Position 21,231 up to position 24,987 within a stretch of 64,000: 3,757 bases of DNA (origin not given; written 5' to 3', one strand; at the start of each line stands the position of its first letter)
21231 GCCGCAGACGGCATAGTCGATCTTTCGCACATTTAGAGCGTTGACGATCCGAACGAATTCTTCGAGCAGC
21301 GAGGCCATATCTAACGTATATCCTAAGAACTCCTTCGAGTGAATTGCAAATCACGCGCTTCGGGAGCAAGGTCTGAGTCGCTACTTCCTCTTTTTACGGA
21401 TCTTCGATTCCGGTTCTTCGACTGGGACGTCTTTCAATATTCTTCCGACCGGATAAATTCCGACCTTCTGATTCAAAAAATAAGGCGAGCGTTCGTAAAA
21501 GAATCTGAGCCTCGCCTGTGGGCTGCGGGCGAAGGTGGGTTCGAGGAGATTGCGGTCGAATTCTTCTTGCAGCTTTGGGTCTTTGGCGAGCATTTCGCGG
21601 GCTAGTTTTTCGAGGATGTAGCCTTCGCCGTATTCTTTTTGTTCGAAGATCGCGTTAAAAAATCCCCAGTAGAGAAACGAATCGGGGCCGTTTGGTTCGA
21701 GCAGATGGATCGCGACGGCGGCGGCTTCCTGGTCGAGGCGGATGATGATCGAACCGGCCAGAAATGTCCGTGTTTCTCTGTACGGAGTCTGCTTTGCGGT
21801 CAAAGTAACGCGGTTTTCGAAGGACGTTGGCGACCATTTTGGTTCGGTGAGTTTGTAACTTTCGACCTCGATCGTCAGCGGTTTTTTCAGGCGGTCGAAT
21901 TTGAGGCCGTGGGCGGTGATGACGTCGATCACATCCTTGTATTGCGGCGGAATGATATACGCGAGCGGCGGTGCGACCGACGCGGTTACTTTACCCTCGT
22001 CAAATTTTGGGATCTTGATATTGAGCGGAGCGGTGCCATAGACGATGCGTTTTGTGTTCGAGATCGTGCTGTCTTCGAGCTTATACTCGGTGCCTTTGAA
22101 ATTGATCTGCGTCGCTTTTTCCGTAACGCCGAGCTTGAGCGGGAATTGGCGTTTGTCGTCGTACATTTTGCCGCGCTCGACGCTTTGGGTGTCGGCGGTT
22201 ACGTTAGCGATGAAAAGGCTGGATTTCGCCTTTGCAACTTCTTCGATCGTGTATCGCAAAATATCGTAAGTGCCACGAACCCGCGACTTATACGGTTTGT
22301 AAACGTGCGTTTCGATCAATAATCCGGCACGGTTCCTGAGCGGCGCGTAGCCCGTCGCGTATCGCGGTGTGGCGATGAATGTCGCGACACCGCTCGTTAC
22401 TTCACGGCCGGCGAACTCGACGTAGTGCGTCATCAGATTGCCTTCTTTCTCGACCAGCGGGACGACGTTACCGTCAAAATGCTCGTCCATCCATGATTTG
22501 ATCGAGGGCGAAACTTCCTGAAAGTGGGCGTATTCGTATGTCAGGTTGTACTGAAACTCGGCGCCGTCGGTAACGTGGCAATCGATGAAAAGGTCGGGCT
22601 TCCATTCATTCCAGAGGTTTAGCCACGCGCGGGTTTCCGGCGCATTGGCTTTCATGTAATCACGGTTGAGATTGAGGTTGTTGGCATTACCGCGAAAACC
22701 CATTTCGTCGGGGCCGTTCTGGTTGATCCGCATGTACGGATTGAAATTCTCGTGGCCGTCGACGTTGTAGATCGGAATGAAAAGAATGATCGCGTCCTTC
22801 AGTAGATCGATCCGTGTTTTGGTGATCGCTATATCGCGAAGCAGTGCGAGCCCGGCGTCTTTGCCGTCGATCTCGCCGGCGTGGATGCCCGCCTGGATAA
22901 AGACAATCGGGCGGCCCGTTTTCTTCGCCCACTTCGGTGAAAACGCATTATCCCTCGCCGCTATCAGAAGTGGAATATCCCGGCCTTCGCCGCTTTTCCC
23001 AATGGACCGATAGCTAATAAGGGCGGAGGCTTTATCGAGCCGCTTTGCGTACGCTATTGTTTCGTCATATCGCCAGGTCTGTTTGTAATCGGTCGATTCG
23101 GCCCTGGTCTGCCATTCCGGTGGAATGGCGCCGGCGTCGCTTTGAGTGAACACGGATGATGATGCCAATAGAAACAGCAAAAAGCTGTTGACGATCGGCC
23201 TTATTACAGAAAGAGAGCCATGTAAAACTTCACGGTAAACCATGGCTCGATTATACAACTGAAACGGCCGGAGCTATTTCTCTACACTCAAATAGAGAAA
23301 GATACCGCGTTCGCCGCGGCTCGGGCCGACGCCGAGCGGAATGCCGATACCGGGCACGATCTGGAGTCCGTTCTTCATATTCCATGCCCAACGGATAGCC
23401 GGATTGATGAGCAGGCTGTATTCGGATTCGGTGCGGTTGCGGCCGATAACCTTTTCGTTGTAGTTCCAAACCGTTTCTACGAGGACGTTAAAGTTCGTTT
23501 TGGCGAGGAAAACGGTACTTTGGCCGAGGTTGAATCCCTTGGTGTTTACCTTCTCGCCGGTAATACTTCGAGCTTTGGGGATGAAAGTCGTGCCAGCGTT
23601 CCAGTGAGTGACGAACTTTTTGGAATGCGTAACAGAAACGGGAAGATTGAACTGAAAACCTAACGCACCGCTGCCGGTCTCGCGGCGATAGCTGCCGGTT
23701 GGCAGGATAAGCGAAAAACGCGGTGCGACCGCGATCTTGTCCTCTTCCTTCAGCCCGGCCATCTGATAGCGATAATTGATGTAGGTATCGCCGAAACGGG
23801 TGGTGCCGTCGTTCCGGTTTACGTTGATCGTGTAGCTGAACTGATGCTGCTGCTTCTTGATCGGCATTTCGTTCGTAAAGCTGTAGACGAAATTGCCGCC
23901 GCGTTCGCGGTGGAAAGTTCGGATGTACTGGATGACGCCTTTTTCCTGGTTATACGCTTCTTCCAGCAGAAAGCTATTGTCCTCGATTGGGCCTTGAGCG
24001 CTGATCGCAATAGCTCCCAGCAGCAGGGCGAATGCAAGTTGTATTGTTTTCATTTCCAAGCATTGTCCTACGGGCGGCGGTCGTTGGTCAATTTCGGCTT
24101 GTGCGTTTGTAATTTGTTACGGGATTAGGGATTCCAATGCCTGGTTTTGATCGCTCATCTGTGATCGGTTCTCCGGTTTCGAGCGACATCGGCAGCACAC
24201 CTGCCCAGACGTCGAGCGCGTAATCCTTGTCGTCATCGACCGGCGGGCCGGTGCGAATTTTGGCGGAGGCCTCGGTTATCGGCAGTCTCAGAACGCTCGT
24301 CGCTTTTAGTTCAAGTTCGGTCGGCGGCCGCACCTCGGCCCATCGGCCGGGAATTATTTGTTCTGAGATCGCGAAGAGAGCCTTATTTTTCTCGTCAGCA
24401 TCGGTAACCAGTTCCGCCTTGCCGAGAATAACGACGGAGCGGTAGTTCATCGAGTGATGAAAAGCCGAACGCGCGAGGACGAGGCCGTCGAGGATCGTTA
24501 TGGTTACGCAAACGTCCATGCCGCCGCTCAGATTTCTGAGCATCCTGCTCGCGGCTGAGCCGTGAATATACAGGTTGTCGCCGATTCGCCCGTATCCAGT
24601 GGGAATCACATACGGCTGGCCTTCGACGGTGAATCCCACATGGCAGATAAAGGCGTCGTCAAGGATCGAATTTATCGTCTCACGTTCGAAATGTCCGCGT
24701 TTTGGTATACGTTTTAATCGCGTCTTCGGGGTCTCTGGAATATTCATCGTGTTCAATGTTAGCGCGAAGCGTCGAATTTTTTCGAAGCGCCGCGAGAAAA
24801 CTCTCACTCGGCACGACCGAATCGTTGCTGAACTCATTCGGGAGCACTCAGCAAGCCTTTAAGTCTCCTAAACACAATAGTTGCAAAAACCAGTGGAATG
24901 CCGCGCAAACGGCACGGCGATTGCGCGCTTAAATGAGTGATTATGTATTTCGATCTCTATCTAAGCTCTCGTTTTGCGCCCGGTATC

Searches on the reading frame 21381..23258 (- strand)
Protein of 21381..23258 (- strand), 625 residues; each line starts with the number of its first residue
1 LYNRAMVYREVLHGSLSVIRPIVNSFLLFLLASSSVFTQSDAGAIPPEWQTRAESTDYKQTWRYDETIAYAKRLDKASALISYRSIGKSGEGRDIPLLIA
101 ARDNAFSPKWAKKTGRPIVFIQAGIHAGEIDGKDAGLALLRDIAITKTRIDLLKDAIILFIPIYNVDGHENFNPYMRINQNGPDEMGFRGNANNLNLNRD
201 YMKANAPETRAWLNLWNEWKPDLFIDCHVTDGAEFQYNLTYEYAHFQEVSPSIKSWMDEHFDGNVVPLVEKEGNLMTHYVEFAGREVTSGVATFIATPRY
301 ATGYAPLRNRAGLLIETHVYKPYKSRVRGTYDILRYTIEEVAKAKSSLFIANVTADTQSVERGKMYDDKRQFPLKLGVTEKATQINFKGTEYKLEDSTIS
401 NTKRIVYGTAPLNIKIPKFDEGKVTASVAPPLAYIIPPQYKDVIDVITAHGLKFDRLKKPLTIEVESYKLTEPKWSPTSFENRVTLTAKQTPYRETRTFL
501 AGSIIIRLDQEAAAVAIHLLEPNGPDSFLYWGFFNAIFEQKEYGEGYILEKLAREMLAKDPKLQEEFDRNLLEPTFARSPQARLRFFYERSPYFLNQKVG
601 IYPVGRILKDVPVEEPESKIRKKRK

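Call 13: search_protein_families(library=pfam, proteins=[window:21381-23258:-], max_evalue=0.001)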
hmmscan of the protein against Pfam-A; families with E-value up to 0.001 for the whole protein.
window:21381-23258:- (625 aa): 1 family
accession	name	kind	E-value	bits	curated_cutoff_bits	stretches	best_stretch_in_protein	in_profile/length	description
PF00246.29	Peptidase_M14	-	7.8e-19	68.8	21.6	1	70-234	4-188/286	Zinc carboxypeptidase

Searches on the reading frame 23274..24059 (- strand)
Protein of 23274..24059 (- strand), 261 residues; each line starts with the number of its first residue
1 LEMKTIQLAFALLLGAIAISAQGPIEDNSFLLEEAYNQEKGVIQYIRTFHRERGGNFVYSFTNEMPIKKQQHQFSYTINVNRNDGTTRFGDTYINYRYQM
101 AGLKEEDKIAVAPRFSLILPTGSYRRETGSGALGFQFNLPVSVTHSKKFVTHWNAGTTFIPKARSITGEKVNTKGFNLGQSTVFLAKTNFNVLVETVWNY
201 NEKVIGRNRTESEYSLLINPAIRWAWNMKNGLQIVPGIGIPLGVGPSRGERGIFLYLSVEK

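Call 13: search_protein_families(library=pfam, proteins=[window:23274-24059:-], max_evalue=0.001)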
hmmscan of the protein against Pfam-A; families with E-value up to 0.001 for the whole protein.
window:23274-24059:- (261 aa): 1 family
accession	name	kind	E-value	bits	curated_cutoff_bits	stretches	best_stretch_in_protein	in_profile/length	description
PF13557.12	Phenol_MetA_deg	-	3.2e-06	27.8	22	1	36-165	18-149/242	Putative MetA-pathway of phenol degradation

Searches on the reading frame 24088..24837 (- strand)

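Call 13: search_protein_families(library=pfam, proteins=[window:24088-24837:-], max_evalue=0.001)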
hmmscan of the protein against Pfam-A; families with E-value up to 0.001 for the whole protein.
window:24088-24837:- (249 aa): 2 families
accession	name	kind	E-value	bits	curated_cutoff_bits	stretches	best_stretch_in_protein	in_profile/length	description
PF12900.13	Pyridox_ox_2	-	6.9e-47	159.4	27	1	51-193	1-139/140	Pyridoxamine 5'-phosphate oxidase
PF01243.27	PNPOx_N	-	6.7e-07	30.1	28.1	1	72-189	23-115/120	Pyridoxamine 5'-phosphate oxidase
